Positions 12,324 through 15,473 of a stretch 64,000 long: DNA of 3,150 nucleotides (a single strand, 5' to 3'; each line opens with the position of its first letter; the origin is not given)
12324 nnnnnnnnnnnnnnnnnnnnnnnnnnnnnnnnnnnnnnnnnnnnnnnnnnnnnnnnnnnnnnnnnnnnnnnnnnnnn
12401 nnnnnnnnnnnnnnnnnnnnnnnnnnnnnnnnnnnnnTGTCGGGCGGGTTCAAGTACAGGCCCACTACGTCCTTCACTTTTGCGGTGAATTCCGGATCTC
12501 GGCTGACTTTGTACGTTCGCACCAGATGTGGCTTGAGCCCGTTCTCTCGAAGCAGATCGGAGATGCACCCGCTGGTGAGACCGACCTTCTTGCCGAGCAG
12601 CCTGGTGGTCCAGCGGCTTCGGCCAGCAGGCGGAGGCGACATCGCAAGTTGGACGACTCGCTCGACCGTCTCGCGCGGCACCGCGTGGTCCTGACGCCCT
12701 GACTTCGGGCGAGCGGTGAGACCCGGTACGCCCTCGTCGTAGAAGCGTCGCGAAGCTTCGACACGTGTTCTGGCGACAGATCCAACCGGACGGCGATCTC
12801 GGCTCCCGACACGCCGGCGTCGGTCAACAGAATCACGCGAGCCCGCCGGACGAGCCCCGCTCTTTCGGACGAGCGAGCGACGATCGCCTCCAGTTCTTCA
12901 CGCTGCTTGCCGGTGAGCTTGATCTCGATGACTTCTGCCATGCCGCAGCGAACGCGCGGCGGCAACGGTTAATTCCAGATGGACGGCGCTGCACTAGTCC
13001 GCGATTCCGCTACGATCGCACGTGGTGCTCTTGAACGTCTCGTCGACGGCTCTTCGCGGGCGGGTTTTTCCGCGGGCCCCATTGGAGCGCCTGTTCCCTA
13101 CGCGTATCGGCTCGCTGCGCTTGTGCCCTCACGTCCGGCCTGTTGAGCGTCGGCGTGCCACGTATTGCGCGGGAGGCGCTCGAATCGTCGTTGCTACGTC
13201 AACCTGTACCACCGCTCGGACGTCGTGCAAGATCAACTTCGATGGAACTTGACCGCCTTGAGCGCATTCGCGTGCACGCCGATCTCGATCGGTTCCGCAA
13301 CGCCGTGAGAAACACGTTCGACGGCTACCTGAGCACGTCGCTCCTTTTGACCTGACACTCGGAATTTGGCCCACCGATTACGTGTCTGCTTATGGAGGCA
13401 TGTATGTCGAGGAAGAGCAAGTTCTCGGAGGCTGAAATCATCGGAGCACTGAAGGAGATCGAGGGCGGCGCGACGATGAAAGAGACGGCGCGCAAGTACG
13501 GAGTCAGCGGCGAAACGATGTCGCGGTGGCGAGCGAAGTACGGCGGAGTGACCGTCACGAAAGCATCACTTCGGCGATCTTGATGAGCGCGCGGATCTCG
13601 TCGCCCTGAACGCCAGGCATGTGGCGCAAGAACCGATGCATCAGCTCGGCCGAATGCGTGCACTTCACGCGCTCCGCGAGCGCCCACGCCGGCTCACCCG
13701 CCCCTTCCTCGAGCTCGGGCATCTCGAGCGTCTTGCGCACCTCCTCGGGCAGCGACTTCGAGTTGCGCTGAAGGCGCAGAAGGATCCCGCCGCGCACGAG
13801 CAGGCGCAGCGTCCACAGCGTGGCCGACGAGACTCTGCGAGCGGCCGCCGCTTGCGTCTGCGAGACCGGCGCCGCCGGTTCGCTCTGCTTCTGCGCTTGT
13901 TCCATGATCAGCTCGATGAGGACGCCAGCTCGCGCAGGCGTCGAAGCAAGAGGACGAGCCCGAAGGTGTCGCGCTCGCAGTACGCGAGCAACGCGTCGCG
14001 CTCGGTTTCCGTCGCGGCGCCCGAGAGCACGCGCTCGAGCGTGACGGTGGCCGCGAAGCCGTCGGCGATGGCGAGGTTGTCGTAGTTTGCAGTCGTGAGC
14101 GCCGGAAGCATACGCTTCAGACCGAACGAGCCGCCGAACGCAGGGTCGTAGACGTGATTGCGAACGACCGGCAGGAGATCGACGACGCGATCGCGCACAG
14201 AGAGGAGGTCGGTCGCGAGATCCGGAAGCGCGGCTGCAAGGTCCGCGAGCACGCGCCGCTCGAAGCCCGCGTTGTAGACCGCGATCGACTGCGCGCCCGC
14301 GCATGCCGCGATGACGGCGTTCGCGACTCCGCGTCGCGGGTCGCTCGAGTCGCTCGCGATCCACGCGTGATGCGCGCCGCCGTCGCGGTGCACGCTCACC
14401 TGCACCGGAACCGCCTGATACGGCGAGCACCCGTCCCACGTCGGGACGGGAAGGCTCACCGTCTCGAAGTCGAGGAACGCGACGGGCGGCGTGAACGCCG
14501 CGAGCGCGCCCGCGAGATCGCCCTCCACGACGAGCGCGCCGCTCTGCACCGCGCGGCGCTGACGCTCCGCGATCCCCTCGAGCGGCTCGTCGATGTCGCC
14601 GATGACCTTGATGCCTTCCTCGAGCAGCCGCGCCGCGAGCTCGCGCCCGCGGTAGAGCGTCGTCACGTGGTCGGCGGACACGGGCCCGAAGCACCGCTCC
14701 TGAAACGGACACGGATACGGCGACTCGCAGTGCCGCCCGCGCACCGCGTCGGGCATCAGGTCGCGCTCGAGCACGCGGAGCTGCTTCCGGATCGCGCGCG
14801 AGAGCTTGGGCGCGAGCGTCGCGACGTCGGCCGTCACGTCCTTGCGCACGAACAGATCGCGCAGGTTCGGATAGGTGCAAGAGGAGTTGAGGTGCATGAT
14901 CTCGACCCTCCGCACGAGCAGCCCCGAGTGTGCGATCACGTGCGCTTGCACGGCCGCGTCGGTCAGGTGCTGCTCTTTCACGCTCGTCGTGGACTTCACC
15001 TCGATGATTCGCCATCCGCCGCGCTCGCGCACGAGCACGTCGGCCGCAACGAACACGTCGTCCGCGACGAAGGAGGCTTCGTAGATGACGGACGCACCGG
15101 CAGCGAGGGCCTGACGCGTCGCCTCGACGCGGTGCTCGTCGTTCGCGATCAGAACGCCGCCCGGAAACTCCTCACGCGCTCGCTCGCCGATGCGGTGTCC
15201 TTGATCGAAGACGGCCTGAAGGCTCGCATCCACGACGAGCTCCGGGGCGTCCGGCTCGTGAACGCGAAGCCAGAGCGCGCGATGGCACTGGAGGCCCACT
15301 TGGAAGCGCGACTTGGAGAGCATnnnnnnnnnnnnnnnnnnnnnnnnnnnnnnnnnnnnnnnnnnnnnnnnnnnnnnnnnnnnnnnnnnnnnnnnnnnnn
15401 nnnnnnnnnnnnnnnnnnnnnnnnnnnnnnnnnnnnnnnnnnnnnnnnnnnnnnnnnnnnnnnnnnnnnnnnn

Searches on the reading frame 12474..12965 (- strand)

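Call 21: search_protein_families(library=pfam, max_evalue=0.01, proteins=[window:12474-12965:-])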
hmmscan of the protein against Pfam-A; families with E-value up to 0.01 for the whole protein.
window:12474-12965:- (163 aa): 2 families
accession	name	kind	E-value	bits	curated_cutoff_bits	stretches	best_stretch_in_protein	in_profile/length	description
PF13384.12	HTH_23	-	2e-05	24.7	24.6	1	39-74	5-40/50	Homeodomain-like domain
PF13518.12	HTH_28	-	0.0094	16.5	25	0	40-72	1-33/52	Helix-turn-helix domain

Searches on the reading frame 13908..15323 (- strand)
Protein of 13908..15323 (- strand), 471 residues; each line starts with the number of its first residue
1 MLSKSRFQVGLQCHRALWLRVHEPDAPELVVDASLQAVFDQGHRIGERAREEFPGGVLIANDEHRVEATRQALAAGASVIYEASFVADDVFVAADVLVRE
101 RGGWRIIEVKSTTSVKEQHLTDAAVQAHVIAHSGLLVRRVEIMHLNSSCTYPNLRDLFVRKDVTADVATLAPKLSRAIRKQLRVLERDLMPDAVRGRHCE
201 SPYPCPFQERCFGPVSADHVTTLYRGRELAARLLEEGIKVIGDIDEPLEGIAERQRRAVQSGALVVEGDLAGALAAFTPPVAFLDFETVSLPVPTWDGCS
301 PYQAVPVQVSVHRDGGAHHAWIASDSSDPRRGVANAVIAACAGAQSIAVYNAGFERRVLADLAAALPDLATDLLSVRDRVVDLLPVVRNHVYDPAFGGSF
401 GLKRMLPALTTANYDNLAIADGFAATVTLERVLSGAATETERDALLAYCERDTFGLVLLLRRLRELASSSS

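Call 5: search_protein_families(library=pfam, max_evalue=0.1, proteins=[window:13908-15323:-])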
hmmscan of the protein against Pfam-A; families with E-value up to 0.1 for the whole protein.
window:13908-15323:- (471 aa): 2 families
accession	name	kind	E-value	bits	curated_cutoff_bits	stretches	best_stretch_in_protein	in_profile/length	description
PF11074.14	DUF2779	-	1.5e-30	106.5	23.3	1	283-400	2-125/126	Domain of unknown function(DUF2779)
PF01930.23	Cas_Cas4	-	0.013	16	22.7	1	93-212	55-159/160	Domain of unknown function DUF83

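Call 6: search_protein_families(library=padloc, max_evalue=0.1, proteins=[window:13908-15323:-])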
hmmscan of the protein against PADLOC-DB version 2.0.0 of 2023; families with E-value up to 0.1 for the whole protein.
window:13908-15323:- (471 aa): 6 families
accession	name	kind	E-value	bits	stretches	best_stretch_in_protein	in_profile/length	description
PDLC01447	Cas4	-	1.6e-07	30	1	12-212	15-158/161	"CAS-I,CAS-II,CAS-III,CAS-IV,CAS-V,CAS-VI; acquisition_associated"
PDLC01250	Cas4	-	6.5e-07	27.8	1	61-211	39-167/168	"CAS-I,CAS-II,CAS-III,CAS-IV,CAS-V,CAS-VI; acquisition_associated"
PDLC01611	Cas4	-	0.00019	19.7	1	69-212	53-157/158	"CAS-I,CAS-II,CAS-III,CAS-IV,CAS-V,CAS-VI; acquisition_associated"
PDLC00944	Cas4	-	0.0019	16.4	1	58-211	37-176/177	Cas4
PDLC00943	Cas4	-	0.0051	14.8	1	89-211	67-178/180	CRISPR-associated protein Cas4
PDLC00059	DruK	-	0.0081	13.4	1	10-132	42-168/326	PD-(D/E)XK nuclease superfamily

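Call 10: find_encoding_contigs(protein=window:13908-15323:-, flank=10000, max_places=6)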
Protein window:13908-15323:- (471 aa): no gene with exactly this product is on record in the collection.

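Call 45: search_protein_families(library=ncbifam, max_evalue=0.1, proteins=[window:13908-15323:-])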
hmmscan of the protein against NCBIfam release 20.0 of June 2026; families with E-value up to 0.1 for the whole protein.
window:13908-15323:- (471 aa): 4 families
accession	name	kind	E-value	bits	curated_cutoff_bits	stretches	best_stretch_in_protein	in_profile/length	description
TIGR03491.1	TIGR03491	subfamily_domain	3.4e-10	39.5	97.45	1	11-243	10-238/462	TM0106 family RecB-like putative nuclease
NF045869.1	UU173_fam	subfamily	2.3e-06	26.8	225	1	283-311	415-443/650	UU173 family protein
TIGR00372.1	cas4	equivalog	0.019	14.8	65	1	89-211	67-178/180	CRISPR-associated protein Cas4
NF010485.0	PRK13909.1-2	equivalog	0.038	12.2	650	1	71-122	825-876/909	RecB-like helicase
